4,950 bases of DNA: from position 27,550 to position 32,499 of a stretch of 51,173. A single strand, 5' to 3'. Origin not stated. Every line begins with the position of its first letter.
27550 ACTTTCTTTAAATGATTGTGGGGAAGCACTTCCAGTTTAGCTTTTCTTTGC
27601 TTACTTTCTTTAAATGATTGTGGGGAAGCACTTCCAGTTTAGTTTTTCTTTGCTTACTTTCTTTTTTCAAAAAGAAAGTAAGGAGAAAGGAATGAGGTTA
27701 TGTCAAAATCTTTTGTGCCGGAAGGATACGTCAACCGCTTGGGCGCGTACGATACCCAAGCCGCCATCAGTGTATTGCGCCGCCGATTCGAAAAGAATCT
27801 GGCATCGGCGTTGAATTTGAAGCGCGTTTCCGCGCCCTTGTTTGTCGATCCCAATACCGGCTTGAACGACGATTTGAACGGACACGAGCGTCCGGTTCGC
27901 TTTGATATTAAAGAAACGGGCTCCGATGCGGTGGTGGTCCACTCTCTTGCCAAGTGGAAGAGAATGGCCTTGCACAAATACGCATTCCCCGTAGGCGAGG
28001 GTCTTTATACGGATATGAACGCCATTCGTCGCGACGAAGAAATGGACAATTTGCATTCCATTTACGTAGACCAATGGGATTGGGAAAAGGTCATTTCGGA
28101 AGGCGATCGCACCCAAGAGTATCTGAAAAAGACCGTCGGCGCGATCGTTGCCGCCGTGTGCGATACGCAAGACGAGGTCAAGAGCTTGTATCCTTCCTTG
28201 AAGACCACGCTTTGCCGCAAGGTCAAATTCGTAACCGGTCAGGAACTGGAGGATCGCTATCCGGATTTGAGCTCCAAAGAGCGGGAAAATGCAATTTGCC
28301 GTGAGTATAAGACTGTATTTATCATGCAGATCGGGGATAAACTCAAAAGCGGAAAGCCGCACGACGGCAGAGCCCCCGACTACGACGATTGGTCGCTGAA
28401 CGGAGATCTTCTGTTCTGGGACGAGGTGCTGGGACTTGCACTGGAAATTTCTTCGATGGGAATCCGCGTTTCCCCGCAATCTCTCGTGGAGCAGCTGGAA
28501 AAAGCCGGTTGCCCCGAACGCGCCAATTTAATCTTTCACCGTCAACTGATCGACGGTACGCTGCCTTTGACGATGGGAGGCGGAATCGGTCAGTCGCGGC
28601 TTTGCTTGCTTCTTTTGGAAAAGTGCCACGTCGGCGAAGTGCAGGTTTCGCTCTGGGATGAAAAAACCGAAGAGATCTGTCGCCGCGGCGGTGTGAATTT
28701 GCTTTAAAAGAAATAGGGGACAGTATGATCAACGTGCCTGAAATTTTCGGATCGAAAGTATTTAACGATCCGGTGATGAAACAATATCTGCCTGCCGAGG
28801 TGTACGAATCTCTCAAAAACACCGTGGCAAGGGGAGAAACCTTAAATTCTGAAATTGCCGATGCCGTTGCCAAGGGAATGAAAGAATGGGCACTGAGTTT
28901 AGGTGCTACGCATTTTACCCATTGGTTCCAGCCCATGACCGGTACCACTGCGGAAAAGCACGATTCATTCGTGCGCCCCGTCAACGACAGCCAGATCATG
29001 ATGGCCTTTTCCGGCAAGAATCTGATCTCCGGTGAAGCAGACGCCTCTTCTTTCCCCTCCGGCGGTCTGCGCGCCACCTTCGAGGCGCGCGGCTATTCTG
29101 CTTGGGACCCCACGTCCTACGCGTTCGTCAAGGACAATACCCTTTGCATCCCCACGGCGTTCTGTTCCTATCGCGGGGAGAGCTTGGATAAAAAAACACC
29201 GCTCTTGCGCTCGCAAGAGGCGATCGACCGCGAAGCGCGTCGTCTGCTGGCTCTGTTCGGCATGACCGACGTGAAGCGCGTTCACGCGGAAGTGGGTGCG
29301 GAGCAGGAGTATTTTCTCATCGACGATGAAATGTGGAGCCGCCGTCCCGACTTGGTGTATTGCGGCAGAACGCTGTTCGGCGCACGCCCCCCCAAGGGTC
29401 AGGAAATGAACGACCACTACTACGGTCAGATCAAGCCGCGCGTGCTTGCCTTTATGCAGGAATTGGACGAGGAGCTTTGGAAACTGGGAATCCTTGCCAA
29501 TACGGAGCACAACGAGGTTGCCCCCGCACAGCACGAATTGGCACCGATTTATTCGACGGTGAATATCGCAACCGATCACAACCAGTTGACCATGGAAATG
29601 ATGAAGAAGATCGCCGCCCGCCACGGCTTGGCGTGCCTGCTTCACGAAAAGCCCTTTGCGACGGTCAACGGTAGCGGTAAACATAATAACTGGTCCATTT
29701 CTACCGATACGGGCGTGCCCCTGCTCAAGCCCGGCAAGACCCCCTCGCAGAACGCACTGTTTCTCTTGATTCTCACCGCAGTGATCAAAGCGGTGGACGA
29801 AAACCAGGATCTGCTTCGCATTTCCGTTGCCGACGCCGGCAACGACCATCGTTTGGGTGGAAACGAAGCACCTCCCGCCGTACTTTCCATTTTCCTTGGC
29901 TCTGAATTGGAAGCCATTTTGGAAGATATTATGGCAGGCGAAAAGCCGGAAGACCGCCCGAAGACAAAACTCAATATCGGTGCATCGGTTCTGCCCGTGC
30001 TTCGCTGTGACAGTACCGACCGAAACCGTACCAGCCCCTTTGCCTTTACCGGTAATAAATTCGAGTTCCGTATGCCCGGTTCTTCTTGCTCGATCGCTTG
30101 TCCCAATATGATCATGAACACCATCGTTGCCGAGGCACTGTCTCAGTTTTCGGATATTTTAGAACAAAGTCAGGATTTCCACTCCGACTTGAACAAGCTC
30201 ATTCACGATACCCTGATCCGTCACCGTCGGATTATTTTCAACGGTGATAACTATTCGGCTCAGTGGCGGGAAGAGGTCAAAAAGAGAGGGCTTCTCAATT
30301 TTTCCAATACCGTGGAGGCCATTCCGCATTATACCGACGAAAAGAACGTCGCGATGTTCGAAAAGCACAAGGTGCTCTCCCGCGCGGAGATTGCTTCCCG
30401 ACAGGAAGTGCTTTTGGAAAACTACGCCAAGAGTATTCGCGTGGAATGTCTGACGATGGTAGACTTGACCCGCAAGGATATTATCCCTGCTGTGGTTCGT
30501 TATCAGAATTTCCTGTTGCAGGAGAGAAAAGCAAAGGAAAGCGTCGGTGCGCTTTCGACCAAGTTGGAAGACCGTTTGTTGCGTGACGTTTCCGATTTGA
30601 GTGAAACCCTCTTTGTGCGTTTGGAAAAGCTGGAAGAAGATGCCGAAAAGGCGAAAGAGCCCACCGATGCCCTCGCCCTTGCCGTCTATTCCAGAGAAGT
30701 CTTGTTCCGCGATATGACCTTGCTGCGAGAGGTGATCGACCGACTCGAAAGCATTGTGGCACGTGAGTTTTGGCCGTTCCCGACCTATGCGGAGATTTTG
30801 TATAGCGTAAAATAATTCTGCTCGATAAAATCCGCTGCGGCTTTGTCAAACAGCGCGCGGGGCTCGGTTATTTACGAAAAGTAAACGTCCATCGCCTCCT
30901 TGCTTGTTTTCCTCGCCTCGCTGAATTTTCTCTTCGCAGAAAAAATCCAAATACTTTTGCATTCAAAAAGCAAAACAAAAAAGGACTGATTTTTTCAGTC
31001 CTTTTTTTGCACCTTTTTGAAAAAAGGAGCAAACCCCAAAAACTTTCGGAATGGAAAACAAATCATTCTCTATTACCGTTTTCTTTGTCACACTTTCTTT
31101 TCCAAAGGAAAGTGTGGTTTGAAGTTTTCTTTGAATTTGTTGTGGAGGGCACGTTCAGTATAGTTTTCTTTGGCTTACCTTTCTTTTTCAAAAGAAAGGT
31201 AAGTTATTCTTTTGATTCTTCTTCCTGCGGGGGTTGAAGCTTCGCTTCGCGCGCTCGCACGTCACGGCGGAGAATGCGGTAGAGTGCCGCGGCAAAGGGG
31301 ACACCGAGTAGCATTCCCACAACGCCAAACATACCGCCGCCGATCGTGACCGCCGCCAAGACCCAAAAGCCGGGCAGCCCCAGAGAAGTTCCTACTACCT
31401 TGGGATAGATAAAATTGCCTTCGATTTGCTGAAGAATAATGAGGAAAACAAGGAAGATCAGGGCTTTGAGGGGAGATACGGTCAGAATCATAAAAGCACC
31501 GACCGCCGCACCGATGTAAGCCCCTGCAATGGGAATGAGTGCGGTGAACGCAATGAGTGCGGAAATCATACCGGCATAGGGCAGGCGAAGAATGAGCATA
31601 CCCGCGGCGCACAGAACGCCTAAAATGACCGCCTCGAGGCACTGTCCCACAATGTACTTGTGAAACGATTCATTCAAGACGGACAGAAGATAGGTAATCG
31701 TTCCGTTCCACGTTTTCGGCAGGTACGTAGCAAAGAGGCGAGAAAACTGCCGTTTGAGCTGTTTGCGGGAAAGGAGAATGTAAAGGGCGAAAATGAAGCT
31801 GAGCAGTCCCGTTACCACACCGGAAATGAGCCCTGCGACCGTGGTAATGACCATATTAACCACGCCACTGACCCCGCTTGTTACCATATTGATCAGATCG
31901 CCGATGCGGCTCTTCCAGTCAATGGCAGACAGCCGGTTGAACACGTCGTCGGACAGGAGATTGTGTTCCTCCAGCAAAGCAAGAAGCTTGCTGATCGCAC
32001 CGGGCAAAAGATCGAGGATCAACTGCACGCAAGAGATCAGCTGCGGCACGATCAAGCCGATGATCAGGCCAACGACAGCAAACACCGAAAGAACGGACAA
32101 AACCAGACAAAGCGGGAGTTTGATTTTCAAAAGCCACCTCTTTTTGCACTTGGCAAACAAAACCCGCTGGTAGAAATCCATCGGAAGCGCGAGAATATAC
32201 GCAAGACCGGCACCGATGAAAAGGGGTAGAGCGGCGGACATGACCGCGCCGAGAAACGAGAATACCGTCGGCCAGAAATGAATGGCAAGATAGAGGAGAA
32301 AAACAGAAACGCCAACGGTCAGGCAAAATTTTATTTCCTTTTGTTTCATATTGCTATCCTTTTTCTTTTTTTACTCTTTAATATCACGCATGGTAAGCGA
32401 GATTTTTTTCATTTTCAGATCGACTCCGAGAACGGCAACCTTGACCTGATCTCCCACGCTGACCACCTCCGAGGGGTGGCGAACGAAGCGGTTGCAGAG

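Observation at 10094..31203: Five same-orientation copies of a modular BOX/REP-like palindromic repeat family in 21 kb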

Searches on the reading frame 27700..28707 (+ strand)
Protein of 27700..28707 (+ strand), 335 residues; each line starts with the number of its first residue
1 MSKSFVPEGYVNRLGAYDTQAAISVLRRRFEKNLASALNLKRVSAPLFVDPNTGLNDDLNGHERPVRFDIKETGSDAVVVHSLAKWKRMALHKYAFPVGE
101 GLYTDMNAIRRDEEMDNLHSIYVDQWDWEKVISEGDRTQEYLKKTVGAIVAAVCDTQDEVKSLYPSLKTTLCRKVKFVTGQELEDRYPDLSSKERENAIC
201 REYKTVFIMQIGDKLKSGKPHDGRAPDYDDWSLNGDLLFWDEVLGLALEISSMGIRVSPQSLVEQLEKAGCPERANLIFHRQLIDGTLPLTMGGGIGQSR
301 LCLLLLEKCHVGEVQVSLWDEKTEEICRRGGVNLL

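Call 14: search_protein_families(library=ncbifam, proteins=[window:27700-28707:+])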
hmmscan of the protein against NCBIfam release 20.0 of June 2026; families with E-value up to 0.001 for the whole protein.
window:27700-28707:+ (335 aa): 1 family
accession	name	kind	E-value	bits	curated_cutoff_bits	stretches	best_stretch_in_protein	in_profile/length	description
TIGR00669.1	asnA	equivalog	3.8e-98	328.8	292.8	1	20-325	9-324/330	aspartate--ammonia ligase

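Call 24: find_homologous_proteins(query=window:27700-28707:+, max_evalue=1e-40)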
Query window:27700-28707:+ (335 aa): 8000 proteins with E <= 1e-40 among 8000 candidates; the best 120 are listed.
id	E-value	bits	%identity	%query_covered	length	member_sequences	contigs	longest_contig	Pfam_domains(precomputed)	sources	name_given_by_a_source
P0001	1.2e-225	766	100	100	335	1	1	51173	PF03590.21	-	-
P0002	2.3e-203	693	90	100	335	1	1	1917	PF03590.21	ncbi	-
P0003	4.1e-202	689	90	100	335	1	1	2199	PF03590.21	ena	-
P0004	1.0e-200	684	88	100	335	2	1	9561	PF03590.21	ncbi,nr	ncbi:MAG: aspartate--ammonia ligase [Clostridia bacterium]|nr:aspartate--ammonia ligase [Clostridia 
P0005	1.3e-199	680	89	100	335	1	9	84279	PF03590.21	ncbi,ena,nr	ncbi:MAG: aspartate--ammonia ligase [Clostridia bacterium]|nr:aspartate--ammonia ligase [Clostridia 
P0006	4.8e-199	679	88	100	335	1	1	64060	PF03590.21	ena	-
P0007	1.3e-192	657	85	100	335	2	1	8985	PF03590.21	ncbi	-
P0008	1.3e-191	654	85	100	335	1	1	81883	PF03590.21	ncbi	-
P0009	1.2e-188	644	83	100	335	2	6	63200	PF03590.21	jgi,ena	-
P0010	4.0e-187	639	87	96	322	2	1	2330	PF03590.21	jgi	jgi:aspartate--ammonia ligase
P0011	2.2e-185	634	83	100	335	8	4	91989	PF03590.21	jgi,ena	-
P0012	8.7e-184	628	83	100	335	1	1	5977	PF03590.21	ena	-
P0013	3.8e-183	626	81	100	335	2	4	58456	PF03590.21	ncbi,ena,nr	ncbi:MAG: aspartate--ammonia ligase [Clostridia bacterium]|nr:aspartate--ammonia ligase [Clostridia 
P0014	3.6e-182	623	81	100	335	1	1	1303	PF03590.21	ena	-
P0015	1.1e-180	618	80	100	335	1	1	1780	PF03590.21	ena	-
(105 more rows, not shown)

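Call 25: find_encoding_contigs(protein=P0005, flank=10000, max_places=2)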
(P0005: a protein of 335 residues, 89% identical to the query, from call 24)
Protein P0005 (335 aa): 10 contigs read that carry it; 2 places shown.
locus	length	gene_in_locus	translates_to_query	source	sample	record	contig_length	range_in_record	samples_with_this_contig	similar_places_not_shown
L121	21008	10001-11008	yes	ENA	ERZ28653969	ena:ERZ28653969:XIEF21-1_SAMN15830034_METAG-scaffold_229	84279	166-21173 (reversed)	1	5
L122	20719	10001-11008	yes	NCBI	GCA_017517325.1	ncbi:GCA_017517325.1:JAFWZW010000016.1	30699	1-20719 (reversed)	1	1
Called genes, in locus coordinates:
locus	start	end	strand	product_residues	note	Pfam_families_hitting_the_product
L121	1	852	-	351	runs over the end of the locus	-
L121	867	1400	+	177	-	-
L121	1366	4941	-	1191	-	PF01855:POR_N, PF17147:PFOR_II, PF01558:POR, PF10371:EKR, PF00037:Fer4 (faint), PF12838:Fer4_7, PF13484:Fer4_16 (faint), PF02775:TPP_enzyme_C, +1 more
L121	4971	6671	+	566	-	PF13541:ChlI, PF01078:Mg_chelatase, PF07728:AAA_5, PF00493:MCM (weak), PF13335:Mg_chelatase_C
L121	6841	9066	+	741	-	PF02837:Glyco_hydro_2_N, PF22666:Glyco_hydro_2_N2 (weak), PF00703:Glyco_hydro_2, PF02836:Glyco_hydro_2_C, PF16355:DUF4982 (weak)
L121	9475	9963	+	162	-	PF00383:dCMP_cyt_deam_1, PF14437:MafB19-deam (faint)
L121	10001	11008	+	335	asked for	PF03590:AsnA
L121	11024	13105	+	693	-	PF12437:GSIII_N, PF00120:Gln-synt_C, PF18318:Gln-synt_C-ter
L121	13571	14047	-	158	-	PF04073:tRNA_edit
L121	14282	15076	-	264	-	PF02311:AraC_binding, PF00165:HTH_AraC, PF12833:HTH_18, PF00165:HTH_AraC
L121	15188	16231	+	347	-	PF01408:GFO_IDH_MocA, PF02894:GFO_IDH_MocA_C, PF22725:GFO_IDH_MocA_C3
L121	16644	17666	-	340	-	PF00294:PfkB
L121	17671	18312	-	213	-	PF01081:Aldolase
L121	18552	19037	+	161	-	PF06177:QueT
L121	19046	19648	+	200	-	-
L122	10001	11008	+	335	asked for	PF03590:AsnA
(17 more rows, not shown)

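Call 26: find_encoding_contigs(protein=P0006, flank=10000, max_places=1)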
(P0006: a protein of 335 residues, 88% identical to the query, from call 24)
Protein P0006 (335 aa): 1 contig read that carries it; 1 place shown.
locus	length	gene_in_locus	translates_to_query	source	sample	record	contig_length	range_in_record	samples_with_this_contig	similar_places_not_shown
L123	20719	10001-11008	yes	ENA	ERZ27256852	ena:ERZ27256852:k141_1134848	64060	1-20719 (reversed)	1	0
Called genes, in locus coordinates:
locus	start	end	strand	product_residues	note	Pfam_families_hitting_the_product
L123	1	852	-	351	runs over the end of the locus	-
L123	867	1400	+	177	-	-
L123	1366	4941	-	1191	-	PF01855:POR_N, PF17147:PFOR_II, PF01558:POR, PF10371:EKR, PF00037:Fer4 (faint), PF12838:Fer4_7, PF13484:Fer4_16 (faint), PF02775:TPP_enzyme_C, +1 more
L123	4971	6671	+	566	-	PF13541:ChlI, PF01078:Mg_chelatase, PF07728:AAA_5, PF00493:MCM (weak), PF13335:Mg_chelatase_C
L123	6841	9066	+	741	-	PF02837:Glyco_hydro_2_N, PF22666:Glyco_hydro_2_N2 (weak), PF00703:Glyco_hydro_2, PF02836:Glyco_hydro_2_C, PF16355:DUF4982 (weak)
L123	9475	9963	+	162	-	PF00383:dCMP_cyt_deam_1, PF14437:MafB19-deam (faint)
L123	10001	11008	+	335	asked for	PF03590:AsnA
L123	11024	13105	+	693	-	PF12437:GSIII_N, PF00120:Gln-synt_C, PF18318:Gln-synt_C-ter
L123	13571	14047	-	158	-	PF04073:tRNA_edit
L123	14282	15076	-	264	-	PF02311:AraC_binding, PF00165:HTH_AraC, PF12833:HTH_18, PF00165:HTH_AraC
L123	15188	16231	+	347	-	PF01408:GFO_IDH_MocA, PF02894:GFO_IDH_MocA_C, PF22725:GFO_IDH_MocA_C3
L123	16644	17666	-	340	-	PF00294:PfkB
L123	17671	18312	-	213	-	PF01081:Aldolase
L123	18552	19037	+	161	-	PF06177:QueT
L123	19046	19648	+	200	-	-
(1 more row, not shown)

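Call 27: find_encoding_contigs(protein=P0008, flank=10000, max_places=1)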
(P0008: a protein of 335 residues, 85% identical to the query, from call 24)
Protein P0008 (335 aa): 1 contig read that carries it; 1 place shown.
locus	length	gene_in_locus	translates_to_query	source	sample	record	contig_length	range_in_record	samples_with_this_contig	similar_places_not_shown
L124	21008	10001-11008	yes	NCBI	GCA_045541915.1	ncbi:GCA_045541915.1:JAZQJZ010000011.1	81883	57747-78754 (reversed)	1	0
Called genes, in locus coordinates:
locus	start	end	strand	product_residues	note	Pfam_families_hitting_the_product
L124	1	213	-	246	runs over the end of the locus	PF02540:NAD_synthase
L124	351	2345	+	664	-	PF00133:tRNA-synt_1, PF01406:tRNA-synt_1e (faint), PF01921:tRNA-synt_1f (faint), PF09334:tRNA-synt_1g, PF00133:tRNA-synt_1, PF19303:Anticodon_3, PF08264:Anticodon_1 (weak), PF01588:tRNA_bind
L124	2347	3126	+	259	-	PF01026:TatD_DNase, PF04909:Amidohydro_2 (weak)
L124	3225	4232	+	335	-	PF00044:Gp_dh_N, PF02800:Gp_dh_C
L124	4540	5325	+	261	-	PF07833:Cu_amine_oxidN1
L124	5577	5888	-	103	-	PF06949:DUF1292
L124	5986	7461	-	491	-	PF14821:Thr_synth_N, PF00291:PALP, PF24857:THR4_C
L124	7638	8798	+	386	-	PF03447:NAD_binding_3, PF00742:Homoserine_dh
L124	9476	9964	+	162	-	PF00383:dCMP_cyt_deam_1, PF14437:MafB19-deam (weak)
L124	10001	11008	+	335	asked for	PF03590:AsnA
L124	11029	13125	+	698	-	PF12437:GSIII_N, PF00120:Gln-synt_C, PF18318:Gln-synt_C-ter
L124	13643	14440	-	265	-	PF02311:AraC_binding, PF12833:HTH_18, PF00165:HTH_AraC (weak)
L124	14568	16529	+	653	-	PF16334:DUF4964, PF17168:DUF5127, PF16335:GtaA_6_Hairpin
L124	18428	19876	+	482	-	PF00308:Bac_DnaA, PF01695:IstB_IS21, PF00004:AAA (weak), PF08299:Bac_DnaA_C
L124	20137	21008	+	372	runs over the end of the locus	PF00712:DNA_pol3_beta, PF02767:DNA_pol3_beta_2, PF02768:DNA_pol3_beta_3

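Call 28: find_encoding_contigs(protein=P0011, flank=10000, max_places=1)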
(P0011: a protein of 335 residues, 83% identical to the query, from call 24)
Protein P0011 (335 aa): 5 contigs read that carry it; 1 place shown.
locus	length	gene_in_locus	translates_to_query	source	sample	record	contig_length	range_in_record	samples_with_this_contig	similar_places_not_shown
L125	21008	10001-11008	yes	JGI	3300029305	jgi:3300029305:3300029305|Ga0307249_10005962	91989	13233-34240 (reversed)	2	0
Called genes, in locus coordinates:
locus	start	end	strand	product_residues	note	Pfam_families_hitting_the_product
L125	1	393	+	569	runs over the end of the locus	PF02463:SMC_N, PF13175:AAA_15 (weak), PF13304:AAA_21 (faint)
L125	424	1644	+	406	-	PF00579:tRNA-synt_1b, PF22421:SYY_C-terminal, PF01479:S4 (weak)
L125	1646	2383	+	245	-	PF02540:NAD_synthase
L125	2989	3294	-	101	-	PF10686:YAcAr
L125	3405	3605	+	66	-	PF13443:HTH_26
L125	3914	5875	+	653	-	PF00133:tRNA-synt_1, PF01406:tRNA-synt_1e (weak), PF09334:tRNA-synt_1g, PF00133:tRNA-synt_1, PF08264:Anticodon_1 (weak), PF19303:Anticodon_3 (weak), PF01588:tRNA_bind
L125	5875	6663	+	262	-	PF01026:TatD_DNase, PF04909:Amidohydro_2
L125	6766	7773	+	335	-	PF00044:Gp_dh_N, PF02800:Gp_dh_C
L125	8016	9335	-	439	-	-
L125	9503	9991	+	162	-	PF00383:dCMP_cyt_deam_1, PF14437:MafB19-deam (weak)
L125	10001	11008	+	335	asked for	PF03590:AsnA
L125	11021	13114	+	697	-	PF12437:GSIII_N, PF00120:Gln-synt_C, PF18318:Gln-synt_C-ter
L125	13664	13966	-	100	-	PF06949:DUF1292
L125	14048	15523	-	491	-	PF14821:Thr_synth_N, PF00291:PALP, PF24857:THR4_C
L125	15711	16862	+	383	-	PF03447:NAD_binding_3, PF00742:Homoserine_dh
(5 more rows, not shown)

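Call 74: find_encoding_contigs(protein=P0004, flank=10000, max_places=1)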
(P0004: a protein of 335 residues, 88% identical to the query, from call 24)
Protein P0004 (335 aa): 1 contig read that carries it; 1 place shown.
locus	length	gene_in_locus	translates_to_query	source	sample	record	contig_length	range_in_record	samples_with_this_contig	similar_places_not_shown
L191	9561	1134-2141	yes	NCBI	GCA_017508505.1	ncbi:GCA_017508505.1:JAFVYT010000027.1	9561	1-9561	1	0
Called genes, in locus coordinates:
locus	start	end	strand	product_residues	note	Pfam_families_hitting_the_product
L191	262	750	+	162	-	PF00383:dCMP_cyt_deam_1, PF14437:MafB19-deam (faint)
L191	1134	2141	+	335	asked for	PF03590:AsnA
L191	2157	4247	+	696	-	PF12437:GSIII_N, PF00120:Gln-synt_C, PF18318:Gln-synt_C-ter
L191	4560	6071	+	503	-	PF02878:PGM_PMM_I, PF02879:PGM_PMM_II, PF02880:PGM_PMM_III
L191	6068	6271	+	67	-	PF05979:DUF896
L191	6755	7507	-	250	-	-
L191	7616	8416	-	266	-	-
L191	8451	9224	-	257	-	-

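Call 75: find_encoding_contigs(protein=P0002, flank=3000, max_places=1)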
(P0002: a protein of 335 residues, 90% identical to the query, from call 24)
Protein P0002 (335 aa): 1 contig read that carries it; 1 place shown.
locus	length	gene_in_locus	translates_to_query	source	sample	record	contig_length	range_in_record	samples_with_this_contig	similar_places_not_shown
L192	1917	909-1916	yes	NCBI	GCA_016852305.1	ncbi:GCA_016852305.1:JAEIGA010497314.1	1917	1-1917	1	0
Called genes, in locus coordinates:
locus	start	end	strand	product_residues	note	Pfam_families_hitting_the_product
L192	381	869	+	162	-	PF00383:dCMP_cyt_deam_1, PF14437:MafB19-deam (weak)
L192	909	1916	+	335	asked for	PF03590:AsnA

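Call 76: find_encoding_contigs(protein=P0003, flank=3000, max_places=1)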
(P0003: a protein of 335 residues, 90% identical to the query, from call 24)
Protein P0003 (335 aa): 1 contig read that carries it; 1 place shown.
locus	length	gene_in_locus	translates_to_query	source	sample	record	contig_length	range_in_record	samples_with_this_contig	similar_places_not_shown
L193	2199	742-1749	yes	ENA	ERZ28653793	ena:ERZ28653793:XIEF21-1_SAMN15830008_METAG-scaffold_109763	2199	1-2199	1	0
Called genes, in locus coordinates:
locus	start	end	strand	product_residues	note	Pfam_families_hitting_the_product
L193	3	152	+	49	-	?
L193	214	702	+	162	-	PF00383:dCMP_cyt_deam_1, PF14437:MafB19-deam (faint)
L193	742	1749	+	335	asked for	PF03590:AsnA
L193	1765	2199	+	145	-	?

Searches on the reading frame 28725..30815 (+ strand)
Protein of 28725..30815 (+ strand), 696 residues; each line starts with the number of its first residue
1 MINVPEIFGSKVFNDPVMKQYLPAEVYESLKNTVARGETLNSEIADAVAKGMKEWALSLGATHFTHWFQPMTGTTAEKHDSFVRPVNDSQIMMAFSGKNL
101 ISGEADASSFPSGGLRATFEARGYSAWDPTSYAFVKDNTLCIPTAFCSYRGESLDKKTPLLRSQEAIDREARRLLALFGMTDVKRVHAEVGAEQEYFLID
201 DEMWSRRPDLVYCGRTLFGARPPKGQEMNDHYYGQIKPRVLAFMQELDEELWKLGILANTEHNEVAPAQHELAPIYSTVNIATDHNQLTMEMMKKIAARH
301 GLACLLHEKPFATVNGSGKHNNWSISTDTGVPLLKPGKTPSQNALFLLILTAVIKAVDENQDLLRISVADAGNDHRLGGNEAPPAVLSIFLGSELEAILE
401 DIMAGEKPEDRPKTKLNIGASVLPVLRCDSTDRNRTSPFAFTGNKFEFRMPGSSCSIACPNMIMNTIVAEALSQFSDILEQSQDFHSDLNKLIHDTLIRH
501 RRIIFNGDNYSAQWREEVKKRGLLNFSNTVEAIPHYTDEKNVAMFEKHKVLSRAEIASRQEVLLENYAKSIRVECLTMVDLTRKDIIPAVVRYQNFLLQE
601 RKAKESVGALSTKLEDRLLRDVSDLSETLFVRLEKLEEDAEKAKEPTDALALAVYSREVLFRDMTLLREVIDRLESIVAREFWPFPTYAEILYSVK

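Call 13: find_encoding_contigs(protein=window:28725-30815:+, flank=10000, max_places=6)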
Protein window:28725-30815:+ (696 aa): no gene with exactly this product is on record in the collection.
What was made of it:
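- Tried and rejected: Not on record (call 13).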

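Call 14: search_protein_families(library=ncbifam, proteins=[window:28725-30815:+])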
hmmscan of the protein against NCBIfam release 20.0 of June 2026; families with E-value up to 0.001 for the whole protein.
window:28725-30815:+ (696 aa): 3 families
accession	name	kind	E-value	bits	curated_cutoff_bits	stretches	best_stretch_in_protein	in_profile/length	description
TIGR00653.1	GlnA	equivalog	3.4e-14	52.4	429.15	1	183-346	116-291/462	type I glutamate--ammonia ligase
TIGR03105.1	gln_synth_III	equivalog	2.9e-10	39.3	469.6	1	235-335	151-251/435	type III glutamate--ammonia ligase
NF007006.0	PRK09469.1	equivalog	4.9e-06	25.4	845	1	253-355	202-304/469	glutamate--ammonia ligase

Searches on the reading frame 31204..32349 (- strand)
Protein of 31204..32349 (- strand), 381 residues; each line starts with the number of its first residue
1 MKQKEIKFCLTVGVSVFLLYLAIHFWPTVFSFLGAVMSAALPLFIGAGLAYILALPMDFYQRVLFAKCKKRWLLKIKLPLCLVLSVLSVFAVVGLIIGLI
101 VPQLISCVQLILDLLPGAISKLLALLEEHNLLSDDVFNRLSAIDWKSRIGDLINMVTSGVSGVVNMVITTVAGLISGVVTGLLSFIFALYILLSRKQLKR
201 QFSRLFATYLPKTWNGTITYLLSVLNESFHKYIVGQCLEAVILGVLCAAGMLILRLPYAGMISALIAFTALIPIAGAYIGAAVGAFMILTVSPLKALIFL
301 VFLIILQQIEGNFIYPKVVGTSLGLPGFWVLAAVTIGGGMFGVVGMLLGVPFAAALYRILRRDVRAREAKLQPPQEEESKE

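Call 14: search_protein_families(library=ncbifam, proteins=[window:31204-32349:-])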
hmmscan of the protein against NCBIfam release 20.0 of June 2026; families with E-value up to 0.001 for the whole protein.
window:31204-32349:- (381 aa): 3 families
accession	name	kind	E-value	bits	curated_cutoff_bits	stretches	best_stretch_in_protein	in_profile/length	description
TIGR02872.1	spore_ytvI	equivalog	5.6e-17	62.2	198.15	1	30-350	13-326/341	sporulation integral membrane protein YtvI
NF045801.1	efflux_ABUW_0982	equivalog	2.1e-08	33.5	675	1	59-362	36-342/392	chloramphenicol efflux transporter CxpE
NF008930.0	PRK12287.1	subfamily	2e-07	31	318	1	71-354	52-319/344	AI-2E family transporter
